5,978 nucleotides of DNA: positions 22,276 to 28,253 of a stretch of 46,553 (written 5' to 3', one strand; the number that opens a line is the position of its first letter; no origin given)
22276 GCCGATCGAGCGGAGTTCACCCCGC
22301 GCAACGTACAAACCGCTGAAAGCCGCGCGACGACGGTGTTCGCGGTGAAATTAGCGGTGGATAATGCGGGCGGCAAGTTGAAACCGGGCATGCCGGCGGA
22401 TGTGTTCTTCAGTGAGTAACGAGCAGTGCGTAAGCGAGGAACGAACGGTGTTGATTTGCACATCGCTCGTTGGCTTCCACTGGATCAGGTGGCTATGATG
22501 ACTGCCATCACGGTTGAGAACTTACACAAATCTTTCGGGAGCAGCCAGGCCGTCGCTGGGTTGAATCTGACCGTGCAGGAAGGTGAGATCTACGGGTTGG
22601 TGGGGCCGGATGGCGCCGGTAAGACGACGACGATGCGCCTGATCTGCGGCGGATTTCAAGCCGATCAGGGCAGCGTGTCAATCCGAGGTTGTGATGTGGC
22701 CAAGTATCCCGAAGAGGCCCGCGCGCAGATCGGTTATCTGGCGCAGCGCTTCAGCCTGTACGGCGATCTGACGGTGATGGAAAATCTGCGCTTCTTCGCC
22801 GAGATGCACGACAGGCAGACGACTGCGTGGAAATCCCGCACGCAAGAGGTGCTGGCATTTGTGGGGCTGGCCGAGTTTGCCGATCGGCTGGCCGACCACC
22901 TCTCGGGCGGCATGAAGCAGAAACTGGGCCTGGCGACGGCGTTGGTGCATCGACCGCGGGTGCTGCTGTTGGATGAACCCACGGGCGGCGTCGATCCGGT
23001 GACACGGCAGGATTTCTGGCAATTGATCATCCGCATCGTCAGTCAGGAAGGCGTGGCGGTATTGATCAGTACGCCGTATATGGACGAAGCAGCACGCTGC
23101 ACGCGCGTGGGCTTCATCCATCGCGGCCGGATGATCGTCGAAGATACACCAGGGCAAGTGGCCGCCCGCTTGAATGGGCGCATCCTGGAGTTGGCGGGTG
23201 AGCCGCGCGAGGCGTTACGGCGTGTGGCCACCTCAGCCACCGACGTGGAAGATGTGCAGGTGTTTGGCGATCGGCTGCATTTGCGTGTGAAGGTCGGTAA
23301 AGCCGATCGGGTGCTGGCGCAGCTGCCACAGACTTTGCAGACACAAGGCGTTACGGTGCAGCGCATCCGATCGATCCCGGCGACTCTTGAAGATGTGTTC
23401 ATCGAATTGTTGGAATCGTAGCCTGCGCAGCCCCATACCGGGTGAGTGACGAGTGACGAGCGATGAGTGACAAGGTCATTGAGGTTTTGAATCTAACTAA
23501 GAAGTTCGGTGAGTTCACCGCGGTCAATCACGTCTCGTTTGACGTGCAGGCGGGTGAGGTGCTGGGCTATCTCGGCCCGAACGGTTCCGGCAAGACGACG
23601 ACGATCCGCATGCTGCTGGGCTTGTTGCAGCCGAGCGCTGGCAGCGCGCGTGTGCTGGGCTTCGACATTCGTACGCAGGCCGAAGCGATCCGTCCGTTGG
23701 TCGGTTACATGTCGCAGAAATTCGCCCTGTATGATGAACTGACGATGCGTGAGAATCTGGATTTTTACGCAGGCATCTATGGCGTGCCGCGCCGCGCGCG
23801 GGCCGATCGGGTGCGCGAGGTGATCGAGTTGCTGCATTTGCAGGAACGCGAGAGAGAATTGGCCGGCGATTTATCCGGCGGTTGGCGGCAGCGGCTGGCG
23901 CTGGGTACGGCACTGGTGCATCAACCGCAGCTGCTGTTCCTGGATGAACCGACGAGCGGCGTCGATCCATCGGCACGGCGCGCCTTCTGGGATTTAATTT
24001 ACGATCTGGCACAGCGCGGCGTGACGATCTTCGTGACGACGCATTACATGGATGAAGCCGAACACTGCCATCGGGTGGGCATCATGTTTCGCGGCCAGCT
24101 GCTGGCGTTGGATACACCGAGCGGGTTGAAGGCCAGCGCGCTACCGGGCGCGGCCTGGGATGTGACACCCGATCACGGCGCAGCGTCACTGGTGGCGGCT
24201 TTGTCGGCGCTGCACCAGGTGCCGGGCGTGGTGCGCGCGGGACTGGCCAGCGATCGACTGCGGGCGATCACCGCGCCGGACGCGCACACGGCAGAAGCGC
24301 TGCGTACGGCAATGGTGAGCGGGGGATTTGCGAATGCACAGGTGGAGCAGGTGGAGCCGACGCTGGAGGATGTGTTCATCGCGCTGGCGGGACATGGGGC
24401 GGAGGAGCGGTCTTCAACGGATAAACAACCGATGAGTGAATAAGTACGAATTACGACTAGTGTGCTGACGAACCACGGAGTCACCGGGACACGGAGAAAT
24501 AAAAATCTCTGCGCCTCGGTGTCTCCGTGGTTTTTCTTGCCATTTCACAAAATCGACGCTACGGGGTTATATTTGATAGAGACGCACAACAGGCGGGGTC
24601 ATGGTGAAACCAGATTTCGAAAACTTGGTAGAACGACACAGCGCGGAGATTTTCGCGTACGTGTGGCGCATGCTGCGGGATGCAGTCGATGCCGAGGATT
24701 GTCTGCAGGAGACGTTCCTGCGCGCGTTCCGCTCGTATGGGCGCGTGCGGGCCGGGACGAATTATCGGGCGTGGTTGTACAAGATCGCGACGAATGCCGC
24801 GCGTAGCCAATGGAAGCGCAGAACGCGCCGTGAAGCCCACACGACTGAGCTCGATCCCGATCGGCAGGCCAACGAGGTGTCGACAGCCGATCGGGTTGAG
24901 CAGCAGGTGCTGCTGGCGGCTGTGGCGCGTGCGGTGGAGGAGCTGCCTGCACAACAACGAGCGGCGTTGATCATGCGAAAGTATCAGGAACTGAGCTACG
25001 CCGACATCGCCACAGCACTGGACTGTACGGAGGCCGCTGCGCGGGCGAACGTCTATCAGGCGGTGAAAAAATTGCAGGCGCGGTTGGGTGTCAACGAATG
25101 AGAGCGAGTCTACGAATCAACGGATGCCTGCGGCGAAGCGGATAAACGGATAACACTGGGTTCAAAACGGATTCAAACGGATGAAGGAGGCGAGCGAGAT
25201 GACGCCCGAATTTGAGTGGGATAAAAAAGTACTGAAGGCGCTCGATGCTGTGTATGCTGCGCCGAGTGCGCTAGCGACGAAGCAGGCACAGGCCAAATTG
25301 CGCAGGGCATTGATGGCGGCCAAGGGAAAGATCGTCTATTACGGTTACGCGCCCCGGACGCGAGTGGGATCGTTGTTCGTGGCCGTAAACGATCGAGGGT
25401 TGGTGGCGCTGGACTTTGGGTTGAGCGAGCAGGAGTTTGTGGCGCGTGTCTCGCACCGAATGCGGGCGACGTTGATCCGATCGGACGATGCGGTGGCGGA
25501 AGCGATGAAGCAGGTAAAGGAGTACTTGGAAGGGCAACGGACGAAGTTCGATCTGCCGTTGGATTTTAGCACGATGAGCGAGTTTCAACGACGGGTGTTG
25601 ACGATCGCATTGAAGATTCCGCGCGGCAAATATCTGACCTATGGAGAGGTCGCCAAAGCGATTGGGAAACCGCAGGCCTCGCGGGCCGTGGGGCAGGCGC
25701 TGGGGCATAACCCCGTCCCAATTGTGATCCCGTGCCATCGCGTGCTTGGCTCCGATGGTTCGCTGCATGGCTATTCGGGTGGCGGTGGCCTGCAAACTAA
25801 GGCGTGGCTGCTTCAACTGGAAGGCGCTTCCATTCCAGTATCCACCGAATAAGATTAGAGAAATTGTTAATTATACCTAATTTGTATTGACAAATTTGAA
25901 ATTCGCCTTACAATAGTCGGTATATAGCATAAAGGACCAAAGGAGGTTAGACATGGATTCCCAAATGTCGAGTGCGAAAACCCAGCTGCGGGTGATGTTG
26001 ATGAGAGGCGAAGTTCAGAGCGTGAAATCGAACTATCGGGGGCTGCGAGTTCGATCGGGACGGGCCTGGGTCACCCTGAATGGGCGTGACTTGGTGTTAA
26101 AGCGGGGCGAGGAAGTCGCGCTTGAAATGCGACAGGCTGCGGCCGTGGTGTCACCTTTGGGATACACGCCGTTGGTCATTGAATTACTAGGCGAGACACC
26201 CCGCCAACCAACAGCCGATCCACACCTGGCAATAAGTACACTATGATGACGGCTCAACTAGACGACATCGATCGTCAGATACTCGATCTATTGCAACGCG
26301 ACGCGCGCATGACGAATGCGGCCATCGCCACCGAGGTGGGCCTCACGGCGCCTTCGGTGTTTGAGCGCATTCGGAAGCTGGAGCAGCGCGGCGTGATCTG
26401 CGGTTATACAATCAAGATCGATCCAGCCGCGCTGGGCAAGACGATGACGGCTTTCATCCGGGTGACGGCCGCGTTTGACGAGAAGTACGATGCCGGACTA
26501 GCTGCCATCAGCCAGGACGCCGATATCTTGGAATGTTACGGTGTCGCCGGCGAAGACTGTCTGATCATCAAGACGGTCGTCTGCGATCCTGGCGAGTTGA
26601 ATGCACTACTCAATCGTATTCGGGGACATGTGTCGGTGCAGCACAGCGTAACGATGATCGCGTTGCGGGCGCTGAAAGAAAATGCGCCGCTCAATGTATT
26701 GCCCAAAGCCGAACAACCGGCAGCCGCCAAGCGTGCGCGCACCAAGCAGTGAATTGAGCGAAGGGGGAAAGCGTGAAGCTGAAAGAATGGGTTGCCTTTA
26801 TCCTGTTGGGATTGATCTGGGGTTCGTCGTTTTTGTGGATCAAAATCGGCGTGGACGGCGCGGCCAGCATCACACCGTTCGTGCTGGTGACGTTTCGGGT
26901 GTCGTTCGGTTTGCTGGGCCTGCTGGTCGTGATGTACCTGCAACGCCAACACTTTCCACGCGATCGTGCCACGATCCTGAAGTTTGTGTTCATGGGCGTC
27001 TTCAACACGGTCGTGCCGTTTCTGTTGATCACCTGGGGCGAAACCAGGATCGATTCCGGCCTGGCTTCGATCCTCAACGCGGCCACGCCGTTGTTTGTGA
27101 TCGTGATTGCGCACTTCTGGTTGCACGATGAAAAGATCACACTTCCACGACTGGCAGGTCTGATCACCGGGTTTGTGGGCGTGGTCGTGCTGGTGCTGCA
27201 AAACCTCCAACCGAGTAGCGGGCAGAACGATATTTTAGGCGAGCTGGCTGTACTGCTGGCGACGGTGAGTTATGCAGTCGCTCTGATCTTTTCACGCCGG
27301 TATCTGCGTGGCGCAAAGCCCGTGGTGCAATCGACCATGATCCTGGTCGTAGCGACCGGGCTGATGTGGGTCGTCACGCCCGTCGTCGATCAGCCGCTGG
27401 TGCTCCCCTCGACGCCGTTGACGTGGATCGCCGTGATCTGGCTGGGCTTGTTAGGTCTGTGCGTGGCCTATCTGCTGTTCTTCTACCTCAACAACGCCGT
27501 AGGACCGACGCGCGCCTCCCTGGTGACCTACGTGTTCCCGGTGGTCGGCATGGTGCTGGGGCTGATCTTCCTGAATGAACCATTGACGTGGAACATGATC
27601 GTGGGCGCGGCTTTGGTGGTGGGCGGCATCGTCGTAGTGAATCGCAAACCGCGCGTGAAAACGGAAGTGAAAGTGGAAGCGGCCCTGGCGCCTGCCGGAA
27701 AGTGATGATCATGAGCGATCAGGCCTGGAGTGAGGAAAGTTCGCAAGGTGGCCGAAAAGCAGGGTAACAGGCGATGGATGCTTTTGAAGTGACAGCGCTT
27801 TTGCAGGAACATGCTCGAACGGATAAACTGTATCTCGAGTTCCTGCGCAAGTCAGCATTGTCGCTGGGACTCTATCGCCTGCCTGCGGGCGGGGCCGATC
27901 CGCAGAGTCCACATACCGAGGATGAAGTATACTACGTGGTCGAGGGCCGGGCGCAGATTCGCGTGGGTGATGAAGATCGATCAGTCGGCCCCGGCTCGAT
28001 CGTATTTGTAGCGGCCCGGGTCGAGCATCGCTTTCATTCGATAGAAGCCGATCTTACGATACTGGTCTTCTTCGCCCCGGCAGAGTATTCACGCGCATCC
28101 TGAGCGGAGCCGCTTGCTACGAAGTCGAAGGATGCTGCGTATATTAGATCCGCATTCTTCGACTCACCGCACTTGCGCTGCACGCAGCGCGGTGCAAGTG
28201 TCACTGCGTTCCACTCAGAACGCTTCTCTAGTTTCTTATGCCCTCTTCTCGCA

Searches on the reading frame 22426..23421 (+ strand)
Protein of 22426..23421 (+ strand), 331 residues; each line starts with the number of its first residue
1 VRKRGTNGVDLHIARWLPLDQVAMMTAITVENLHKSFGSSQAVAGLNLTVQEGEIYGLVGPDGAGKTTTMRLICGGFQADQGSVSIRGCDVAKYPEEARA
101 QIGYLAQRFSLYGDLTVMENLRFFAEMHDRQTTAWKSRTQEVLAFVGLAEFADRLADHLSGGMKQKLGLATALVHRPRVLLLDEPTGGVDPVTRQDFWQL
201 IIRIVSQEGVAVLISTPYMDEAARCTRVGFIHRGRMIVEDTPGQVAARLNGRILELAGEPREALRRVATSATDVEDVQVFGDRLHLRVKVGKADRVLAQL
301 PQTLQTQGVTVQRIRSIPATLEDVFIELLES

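Call 8: search_protein_families(library=pfam, proteins=[window:22426-23421:+], max_evalue=0.001)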
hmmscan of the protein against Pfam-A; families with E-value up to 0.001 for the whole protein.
window:22426-23421:+ (331 aa): 3 families
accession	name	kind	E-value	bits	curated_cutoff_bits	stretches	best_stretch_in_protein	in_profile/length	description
PF00005.33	ABC_tran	-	1.7e-33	116.6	25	1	45-186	3-136/137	ABC transporter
PF13304.12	AAA_21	-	3e-08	34.5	27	1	155-216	234-297/304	AAA domain, putative AbiEii toxin, Type IV TA system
PF13732.12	DrrA1-3_C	-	7.1e-06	27.1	27.4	1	251-328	12-80/81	ATP-binding protein DrrA1-3-like, C-terminal domain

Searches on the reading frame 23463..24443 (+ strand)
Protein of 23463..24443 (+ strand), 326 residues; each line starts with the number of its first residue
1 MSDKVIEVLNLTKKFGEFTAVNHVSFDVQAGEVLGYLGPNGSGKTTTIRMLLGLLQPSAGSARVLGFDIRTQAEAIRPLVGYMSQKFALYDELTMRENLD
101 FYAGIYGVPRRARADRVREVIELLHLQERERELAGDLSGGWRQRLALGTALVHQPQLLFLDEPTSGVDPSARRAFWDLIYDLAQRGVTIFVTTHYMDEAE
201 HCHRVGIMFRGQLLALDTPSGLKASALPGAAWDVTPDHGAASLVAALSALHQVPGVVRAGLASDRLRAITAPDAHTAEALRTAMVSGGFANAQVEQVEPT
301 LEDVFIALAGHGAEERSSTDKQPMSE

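Call 8: search_protein_families(library=pfam, proteins=[window:23463-24443:+], max_evalue=0.001)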
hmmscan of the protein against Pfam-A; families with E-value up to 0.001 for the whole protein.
window:23463-24443:+ (326 aa): 2 families
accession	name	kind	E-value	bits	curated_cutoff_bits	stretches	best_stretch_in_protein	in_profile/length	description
PF00005.33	ABC_tran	-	1.2e-31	110.5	25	1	22-165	2-137/137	ABC transporter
PF13304.12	AAA_21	-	2.5e-14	54.5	27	1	130-194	231-298/304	AAA domain, putative AbiEii toxin, Type IV TA system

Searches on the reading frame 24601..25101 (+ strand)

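Call 8: search_protein_families(library=pfam, proteins=[window:24601-25101:+], max_evalue=0.001)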
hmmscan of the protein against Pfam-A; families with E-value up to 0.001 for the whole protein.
window:24601-25101:+ (166 aa): 3 families
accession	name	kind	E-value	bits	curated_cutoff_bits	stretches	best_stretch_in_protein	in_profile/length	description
PF04542.20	Sigma70_r2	-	2e-15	56.8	24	1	9-77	1-71/71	Sigma-70 region 2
PF08281.18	Sigma70_r4_2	-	3.5e-15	55.8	25.7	1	107-158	3-54/54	Sigma-70, region 4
PF04545.22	Sigma70_r4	-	2.3e-07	30.7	24.1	1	112-159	2-49/50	Sigma-70, region 4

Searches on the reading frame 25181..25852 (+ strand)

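Call 8: search_protein_families(library=pfam, proteins=[window:25181-25852:+], max_evalue=0.001)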
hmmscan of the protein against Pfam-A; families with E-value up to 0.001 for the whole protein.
window:25181-25852:+ (223 aa): 2 families
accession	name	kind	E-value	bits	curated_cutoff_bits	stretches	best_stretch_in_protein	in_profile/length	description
PF01035.26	DNA_binding_1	-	2.9e-34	117.2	27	1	134-216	1-81/81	6-O-methylguanine DNA methyltransferase, DNA binding domain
PF02870.21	Methyltransf_1N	-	4e-11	43.7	21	1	52-129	1-71/71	6-O-methylguanine DNA methyltransferase, ribonuclease-like domain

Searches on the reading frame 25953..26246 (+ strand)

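Call 52: search_protein_families(library=pfam, proteins=[window:25953-26246:+], max_evalue=0.001)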
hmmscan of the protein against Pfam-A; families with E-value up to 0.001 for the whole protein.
window:25953-26246:+ (97 aa): 1 family
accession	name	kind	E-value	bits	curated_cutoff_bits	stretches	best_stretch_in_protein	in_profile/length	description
PF11142.13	DUF2917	-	2.7e-06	27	25.5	1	16-62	3-52/59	Protein of unknown function (DUF2917)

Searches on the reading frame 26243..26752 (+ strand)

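Call 8: search_protein_families(library=pfam, proteins=[window:26243-26752:+], max_evalue=0.001)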
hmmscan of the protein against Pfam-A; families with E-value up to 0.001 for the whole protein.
window:26243-26752:+ (169 aa): 8 families
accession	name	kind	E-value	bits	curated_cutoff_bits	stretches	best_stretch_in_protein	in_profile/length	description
PF13412.12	HTH_24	-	1.2e-16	60.4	21.9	1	6-52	1-47/48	Winged helix-turn-helix DNA-binding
PF13404.12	HTH_AsnC-type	-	1.6e-16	60.3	27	1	6-47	1-42/42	AsnC-type helix-turn-helix domain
PF01037.27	AsnC_trans_reg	-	6.1e-10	39.3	25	1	81-142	10-72/73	Lrp/AsnC ligand binding domain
PF09339.16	HTH_IclR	-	9e-06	25.8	22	1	12-51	7-47/52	IclR helix-turn-helix domain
PF22451.2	NirdL-like_HTH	-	7.1e-05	22.8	27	0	26-52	20-46/47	Siroheme decarboxylase NirDL-like HTH domain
PF01047.28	MarR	-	0.00012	22.3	24.6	1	13-52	8-47/59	MarR family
PF13545.12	HTH_Crp_2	-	0.00039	20.8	27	1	20-64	20-67/70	Crp-like helix-turn-helix domain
PF08222.17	HTH_CodY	-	0.00057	19.9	27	0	21-52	3-34/61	CodY helix-turn-helix domain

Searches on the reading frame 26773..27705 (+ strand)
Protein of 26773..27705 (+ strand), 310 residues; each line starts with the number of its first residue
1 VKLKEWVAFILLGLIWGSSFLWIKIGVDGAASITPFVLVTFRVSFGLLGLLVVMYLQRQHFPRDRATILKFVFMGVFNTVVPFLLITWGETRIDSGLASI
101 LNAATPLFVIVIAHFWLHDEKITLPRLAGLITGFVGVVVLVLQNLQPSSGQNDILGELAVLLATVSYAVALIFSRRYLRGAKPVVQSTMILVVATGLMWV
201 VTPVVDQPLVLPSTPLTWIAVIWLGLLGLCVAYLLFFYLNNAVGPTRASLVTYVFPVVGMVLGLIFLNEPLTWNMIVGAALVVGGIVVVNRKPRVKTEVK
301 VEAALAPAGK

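Call 51: search_protein_families(library=pfam, proteins=[window:26773-27705:+], max_evalue=0.001)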
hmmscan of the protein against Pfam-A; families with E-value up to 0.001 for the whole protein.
window:26773-27705:+ (310 aa): 2 families
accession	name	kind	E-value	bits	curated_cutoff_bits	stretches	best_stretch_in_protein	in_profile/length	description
PF00892.27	EamA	-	3.5e-42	144.3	28.2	2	155-290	2-134/135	EamA-like transporter family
PF08627.16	CRT-like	-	5.7e-06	26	26.9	0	52-171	51-170/335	CRT-like, chloroquine-resistance transporter-like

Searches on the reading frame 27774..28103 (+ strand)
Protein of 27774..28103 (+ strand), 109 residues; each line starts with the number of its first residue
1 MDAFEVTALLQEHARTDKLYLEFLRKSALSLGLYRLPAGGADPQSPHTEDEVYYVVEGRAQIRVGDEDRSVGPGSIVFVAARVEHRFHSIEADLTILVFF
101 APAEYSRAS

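Call 51: search_protein_families(library=pfam, proteins=[window:27774-28103:+], max_evalue=0.001)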
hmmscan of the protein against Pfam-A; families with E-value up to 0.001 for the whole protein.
window:27774-28103:+ (109 aa): 5 families
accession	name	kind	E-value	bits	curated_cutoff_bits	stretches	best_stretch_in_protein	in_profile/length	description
PF07883.17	Cupin_2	-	1.3e-12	47.7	27.2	1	33-93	2-63/70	Cupin domain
PF02311.25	AraC_binding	-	3e-05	24.2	21.1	1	47-91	21-65/135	AraC-like ligand binding domain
PF16867.11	DMSP_lyase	-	0.00019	21.6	27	1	28-92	94-158/162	Dimethlysulfonioproprionate lyase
PF11699.14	CENP-C_C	-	0.00043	20.9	29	1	23-91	6-75/85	Mif2/CENP-C like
PF05899.18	Cupin_3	-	0.00054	20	23.5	1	48-83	24-60/74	EutQ-like cupin domain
